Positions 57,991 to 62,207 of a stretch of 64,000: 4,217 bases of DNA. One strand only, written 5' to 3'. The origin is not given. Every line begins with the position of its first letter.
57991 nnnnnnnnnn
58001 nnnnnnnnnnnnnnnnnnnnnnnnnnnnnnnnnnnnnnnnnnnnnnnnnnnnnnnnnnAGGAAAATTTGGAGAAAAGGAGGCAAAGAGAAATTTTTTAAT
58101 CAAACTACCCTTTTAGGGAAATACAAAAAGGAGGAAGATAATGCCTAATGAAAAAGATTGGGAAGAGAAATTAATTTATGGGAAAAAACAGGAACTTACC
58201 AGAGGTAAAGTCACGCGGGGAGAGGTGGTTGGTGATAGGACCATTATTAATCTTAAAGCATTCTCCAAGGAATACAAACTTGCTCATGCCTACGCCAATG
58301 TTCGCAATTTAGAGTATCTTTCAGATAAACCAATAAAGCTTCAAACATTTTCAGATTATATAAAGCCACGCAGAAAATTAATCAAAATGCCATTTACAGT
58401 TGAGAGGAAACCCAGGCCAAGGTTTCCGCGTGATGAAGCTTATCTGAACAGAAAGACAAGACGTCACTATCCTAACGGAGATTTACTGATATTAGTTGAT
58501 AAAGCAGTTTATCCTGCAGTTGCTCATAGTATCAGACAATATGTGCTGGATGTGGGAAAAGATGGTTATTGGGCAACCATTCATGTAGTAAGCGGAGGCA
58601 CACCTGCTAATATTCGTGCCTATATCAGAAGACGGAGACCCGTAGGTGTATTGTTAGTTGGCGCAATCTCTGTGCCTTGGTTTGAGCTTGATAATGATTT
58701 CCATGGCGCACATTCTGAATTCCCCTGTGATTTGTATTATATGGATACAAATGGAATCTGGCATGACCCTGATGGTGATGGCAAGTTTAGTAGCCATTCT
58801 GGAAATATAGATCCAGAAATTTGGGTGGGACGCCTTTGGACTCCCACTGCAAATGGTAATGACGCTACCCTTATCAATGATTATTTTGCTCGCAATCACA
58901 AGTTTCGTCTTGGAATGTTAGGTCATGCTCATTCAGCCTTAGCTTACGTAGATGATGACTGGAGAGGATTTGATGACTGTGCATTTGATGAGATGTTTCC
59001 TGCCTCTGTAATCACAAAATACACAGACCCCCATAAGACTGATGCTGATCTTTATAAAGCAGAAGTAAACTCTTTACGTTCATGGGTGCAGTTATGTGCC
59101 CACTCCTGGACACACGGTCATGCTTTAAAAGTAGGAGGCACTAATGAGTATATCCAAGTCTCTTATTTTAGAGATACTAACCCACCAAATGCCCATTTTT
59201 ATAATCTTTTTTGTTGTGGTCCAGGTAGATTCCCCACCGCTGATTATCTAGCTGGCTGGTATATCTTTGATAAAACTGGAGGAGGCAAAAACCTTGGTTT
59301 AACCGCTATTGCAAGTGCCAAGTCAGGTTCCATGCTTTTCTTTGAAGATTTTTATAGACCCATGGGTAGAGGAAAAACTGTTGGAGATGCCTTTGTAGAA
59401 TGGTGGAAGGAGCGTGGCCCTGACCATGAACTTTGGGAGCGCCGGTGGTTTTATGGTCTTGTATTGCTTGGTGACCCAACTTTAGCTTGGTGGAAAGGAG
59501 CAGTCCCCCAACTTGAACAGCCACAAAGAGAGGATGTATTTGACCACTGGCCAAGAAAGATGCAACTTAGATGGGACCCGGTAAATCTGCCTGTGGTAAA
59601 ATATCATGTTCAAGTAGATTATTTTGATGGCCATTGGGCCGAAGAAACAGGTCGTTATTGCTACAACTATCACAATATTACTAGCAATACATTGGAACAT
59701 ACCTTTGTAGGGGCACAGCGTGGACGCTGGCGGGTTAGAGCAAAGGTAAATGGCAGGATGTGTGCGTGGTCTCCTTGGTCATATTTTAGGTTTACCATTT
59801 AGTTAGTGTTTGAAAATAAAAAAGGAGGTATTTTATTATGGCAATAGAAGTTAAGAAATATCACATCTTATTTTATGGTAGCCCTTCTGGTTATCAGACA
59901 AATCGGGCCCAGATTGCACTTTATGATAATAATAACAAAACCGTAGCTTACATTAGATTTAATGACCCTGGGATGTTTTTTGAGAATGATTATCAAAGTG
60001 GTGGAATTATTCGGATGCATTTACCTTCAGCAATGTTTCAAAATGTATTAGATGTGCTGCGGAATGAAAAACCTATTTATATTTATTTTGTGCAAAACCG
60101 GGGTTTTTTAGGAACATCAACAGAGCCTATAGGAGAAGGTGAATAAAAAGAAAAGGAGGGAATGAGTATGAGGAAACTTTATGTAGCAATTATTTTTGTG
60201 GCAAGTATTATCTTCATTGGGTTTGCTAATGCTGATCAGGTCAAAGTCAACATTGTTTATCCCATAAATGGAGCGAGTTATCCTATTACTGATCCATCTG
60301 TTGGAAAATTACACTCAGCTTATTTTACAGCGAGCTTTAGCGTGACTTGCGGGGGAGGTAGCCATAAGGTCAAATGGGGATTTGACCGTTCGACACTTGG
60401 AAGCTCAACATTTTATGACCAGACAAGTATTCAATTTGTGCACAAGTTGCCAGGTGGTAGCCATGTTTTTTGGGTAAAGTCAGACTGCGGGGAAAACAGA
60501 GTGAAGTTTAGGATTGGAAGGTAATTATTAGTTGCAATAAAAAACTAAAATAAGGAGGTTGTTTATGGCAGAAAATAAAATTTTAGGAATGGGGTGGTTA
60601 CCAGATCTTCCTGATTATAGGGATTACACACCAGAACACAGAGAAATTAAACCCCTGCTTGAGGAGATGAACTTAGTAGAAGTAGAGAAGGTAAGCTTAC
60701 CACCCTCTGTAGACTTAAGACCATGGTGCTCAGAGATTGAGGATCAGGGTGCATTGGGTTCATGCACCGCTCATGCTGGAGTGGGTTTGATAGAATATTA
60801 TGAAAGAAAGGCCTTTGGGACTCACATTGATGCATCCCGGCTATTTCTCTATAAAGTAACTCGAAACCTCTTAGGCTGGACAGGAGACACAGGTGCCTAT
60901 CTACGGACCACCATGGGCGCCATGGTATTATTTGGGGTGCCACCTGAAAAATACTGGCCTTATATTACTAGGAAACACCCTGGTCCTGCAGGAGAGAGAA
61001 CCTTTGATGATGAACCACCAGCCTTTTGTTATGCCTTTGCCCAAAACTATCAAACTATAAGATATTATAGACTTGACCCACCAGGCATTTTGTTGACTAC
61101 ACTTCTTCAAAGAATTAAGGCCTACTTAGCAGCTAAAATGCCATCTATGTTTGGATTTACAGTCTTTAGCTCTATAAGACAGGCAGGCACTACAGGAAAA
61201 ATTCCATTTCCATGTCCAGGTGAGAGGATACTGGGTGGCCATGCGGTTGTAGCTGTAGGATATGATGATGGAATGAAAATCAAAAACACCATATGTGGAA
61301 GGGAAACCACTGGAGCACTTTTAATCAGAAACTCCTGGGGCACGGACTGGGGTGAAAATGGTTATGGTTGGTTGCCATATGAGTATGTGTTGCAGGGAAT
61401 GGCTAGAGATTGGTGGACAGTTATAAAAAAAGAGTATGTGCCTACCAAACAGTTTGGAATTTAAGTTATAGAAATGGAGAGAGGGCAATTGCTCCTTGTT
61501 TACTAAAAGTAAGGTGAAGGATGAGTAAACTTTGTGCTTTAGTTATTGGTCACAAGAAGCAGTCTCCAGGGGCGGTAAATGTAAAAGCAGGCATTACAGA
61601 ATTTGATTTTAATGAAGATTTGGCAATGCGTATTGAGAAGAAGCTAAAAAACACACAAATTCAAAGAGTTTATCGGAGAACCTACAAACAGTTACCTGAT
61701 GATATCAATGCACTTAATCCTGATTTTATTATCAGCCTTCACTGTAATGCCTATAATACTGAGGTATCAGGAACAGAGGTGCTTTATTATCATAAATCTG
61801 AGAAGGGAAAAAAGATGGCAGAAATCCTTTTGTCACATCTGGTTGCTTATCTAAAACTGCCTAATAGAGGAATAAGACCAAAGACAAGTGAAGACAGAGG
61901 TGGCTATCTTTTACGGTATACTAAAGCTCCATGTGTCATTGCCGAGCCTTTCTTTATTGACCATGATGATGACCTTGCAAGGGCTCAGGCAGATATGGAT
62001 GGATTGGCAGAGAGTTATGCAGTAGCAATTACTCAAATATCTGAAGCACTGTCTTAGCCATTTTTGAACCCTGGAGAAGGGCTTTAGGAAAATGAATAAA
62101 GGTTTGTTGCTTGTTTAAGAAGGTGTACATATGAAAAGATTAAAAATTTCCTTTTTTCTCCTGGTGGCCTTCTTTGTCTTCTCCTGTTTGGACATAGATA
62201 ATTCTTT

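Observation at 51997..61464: Island packing four distinct cysteine-peptidase families with propeller, PepSY and Ig modules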

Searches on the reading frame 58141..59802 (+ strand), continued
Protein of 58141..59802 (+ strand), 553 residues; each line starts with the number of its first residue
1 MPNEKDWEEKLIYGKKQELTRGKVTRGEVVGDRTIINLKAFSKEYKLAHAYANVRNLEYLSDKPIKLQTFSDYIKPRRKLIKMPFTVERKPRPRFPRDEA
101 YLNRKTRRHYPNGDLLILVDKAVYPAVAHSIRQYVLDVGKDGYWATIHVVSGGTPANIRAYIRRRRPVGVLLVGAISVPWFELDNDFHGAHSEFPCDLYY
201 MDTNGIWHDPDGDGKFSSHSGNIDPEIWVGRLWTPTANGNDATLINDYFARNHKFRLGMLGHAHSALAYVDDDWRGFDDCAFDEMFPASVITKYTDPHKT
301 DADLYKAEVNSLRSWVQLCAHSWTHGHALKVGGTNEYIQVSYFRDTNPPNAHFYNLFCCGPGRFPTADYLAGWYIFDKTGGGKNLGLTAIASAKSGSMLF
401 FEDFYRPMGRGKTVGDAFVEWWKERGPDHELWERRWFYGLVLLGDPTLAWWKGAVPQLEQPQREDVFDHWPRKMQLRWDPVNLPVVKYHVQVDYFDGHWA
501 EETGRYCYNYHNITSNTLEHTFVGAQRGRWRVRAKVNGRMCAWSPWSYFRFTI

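Call 64: search_protein_representatives(protein=window:58141-59802:+)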
Query: 553 residues. Proteins with E-value up to 0.001 (for the whole library): 2054; up to 1e-10: 1279; up to 1e-30: 688. The best 150 are listed.
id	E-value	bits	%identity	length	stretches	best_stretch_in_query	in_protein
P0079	2.9e-266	901.3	69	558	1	12-553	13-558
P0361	6.6e-182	622.7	53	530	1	46-553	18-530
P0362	1.6e-159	548.8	49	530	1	45-553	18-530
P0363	1.1e-147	509.6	48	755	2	275-552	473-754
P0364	3.6e-143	494.8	75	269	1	285-553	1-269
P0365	1.0e-108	381.0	62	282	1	24-297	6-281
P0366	1.3e-103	364.2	39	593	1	54-552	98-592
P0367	5.2e-103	362.1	39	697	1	41-549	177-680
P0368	7.1e-101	355.1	67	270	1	65-291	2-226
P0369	1.5e-80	287.9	44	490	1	89-449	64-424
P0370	3.8e-77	276.7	60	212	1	1-203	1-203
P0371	5.7e-77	276.1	42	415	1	114-449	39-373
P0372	3.1e-76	273.7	44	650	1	115-449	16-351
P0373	2.7e-75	270.6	40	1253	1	106-497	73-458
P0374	3.9e-75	270.1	46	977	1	105-449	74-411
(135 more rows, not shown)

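Call 92: search_dna_similar(query=window:58141-59802:+, collection=plasmids, mode=protein, max_rows=10)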
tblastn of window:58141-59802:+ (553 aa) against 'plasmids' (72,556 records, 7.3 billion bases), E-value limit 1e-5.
Records with a match: 1; places in all: 1; records where one place covers at least 80% of the query: 0.
Best place of each record, by identity: <60% 1.
By first word of the organism name: Salipiger 1.
By predicted mobility (MOB-suite, as given by PLSDB): non-mobilizable 1.
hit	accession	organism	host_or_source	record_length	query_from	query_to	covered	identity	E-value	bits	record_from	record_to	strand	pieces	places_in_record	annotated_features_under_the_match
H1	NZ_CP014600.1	Salipiger sp. CCB-MM3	mangrove soil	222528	112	448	61%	27.7%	7e-26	120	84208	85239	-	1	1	hypothetical protein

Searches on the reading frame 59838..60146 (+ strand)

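Call 3: search_protein_families(library=pfam, proteins=[window:59838-60146:+], max_evalue=0.1)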
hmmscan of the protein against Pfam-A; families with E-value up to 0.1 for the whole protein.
window:59838-60146:+ (102 aa): 0 families

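Call 4: search_protein_families(library=ncbifam, proteins=[window:59838-60146:+], max_evalue=0.1)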
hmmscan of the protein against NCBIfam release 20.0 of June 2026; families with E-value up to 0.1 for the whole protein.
window:59838-60146:+ (102 aa): 0 families

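Call 39: search_protein_families(library=padloc, proteins=[window:59838-60146:+], max_evalue=0.01)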
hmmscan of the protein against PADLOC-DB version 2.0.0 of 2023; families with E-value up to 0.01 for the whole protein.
window:59838-60146:+ (102 aa): 1 family
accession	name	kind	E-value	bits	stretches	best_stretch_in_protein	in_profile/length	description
PDLC01157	Mem_03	-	0.0054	14.9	1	3-80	86-164/167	"Membrane protein (2TM at N-terminus and a globular domain) in type III operon, could be a CARF domain diverged beyond r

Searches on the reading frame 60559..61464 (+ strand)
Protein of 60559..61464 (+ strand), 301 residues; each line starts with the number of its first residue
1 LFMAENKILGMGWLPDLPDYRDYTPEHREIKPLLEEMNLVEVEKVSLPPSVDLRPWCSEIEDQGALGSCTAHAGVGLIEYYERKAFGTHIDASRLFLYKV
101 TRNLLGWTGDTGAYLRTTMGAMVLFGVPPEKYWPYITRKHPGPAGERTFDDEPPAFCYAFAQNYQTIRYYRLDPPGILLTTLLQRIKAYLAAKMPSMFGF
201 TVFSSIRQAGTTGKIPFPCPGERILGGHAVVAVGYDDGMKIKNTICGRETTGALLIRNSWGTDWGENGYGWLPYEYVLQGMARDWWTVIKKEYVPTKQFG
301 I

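Call 3: search_protein_families(library=pfam, proteins=[window:60559-61464:+], max_evalue=0.1)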
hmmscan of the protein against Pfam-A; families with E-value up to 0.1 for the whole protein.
window:60559-61464:+ (301 aa): 1 family
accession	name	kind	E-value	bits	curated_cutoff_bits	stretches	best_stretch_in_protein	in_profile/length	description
PF00112.29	Peptidase_C1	-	2.2e-12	48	20.7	1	47-272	1-202/220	Papain family cysteine protease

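Call 4: search_protein_families(library=ncbifam, proteins=[window:60559-61464:+], max_evalue=0.1)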
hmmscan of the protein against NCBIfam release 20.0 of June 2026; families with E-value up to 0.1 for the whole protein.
window:60559-61464:+ (301 aa): 0 families

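Call 17: search_solved_structures(query=window:60559-61464:+, max_evalue=0.01, show_alignments=1)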
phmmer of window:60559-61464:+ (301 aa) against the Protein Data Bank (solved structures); distinct sequences matched with E-value up to 0.01: 102 (the best 60 are shown).
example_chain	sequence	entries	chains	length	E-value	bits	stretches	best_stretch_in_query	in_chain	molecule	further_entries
3ois_A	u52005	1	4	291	6.3e-36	127.6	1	6-288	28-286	Cysteine protease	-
1yal_A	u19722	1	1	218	1.3e-07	34.7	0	227-299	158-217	CHYMOPAPAIN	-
4d59_A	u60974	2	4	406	1e-06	31.6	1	60-275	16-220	CELL SURFACE PROTEIN (PUTATIVE CELL SURFACE-ASSOCIATED CYSTEINE PROTEASE)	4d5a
4ci7_A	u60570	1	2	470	1.3e-06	31.3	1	60-275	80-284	CELL SURFACE PROTEIN (PUTATIVE CELL SURFACE-ASSOCIATED CYSTEINE PROTEASE)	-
5vpk_A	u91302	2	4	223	2e-06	30.7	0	253-272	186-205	Der f 1 variant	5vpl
3bpm_A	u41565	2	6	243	2.3e-06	30.5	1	227-270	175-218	Cysteine protease falcipain-3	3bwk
1pci_A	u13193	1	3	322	1.2e-05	28.1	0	251-271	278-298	PROCARICAIN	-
8pi3_A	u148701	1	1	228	2e-05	27.4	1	47-135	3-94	Cathepsin S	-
5vcn_A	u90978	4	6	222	2.2e-05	27.3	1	254-273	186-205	PEPTIDASE 1 | Der p 1 allergen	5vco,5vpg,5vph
2as8_A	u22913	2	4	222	2.9e-05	26.9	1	254-273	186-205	Major mite fecal allergen Der p 1 | Der p 1 allergen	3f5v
2bdz_A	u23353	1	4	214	3.5e-05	26.6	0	253-270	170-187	Mexicain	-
1ppo_A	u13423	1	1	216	5.7e-05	25.9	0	228-271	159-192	PROTEASE OMEGA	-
1meg_A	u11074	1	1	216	5.8e-05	25.9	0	228-271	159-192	CARICAIN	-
8jcs_A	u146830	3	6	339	6.2e-05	25.8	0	254-274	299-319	Procerain B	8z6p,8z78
6a0n_A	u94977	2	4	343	6.2e-05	25.8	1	221-278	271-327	Lpg2622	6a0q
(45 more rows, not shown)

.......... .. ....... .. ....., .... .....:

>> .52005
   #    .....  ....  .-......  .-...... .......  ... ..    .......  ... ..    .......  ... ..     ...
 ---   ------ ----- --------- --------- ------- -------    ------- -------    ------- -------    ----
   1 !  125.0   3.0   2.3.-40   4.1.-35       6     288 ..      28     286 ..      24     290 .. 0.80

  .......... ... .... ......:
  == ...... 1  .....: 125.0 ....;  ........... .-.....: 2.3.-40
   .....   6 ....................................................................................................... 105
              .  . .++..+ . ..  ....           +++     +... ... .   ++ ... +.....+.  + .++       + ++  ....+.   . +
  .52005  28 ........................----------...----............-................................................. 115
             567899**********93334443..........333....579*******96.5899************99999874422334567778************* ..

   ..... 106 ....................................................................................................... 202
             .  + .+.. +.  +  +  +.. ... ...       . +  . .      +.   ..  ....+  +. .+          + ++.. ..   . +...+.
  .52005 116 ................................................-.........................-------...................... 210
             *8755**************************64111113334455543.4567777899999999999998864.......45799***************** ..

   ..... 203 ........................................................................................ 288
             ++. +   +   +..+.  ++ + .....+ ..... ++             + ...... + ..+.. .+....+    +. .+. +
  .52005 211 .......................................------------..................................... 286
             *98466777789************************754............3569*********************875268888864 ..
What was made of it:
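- On Peptidase C1A (papain family, xylellain type), for g8: E 6e-36 to 3ois (call 17).
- Closest known: Xylellain. Same: g8 aligns over 283 residues at E 6e-36, including the N-terminal pro-region and Gln/Cys/His/Asn (call 17).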

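Call 39: search_protein_families(library=padloc, proteins=[window:60559-61464:+], max_evalue=0.01)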
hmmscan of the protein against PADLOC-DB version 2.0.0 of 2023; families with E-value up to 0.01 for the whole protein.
window:60559-61464:+ (301 aa): 0 families

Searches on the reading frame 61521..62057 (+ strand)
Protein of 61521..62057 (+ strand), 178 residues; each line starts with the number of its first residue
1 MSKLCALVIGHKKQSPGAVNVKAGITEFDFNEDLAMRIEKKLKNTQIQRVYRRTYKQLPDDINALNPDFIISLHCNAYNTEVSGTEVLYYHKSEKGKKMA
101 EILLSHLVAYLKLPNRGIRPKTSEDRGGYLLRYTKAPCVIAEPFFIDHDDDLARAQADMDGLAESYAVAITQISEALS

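Call 3: search_protein_families(library=pfam, proteins=[window:61521-62057:+], max_evalue=0.1)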
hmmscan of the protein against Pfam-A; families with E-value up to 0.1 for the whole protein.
window:61521-62057:+ (178 aa): 1 family
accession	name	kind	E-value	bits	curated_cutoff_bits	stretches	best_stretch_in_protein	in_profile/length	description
PF01520.23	Amidase_3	-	8.6e-30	104.5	27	1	7-171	3-173/174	N-acetylmuramoyl-L-alanine amidase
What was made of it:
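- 61521..62057 (+): Flanking N-acetylmuramoyl-L-alanine amidase (Amidase_3). It is not part of the cluster. Call 3 (E 8.6e-30).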

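Call 4: search_protein_families(library=ncbifam, proteins=[window:61521-62057:+], max_evalue=0.1)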
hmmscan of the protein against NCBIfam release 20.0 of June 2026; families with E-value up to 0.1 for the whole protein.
window:61521-62057:+ (178 aa): 3 families
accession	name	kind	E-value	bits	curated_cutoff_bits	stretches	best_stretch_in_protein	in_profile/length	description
TIGR02883.1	spore_cwlD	equivalog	3.9e-11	43.4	221.55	1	63-152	80-166/189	N-acetylmuramoyl-L-alanine amidase CwlD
NF050040.1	horm_taper_TftA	equivalog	3.3e-07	29.3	500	1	66-167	73-177/450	hormogonium tapered terminus morphoprotein TftA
NF038140.1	amidase_Rv3717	exception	0.033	13.6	335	1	19-93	59-141/233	Rv3717 family N-acetylmuramoyl-L-alanine amidase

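Call 39: search_protein_families(library=padloc, proteins=[window:61521-62057:+], max_evalue=0.01)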
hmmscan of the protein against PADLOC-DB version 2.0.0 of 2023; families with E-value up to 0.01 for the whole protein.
window:61521-62057:+ (178 aa): 0 families
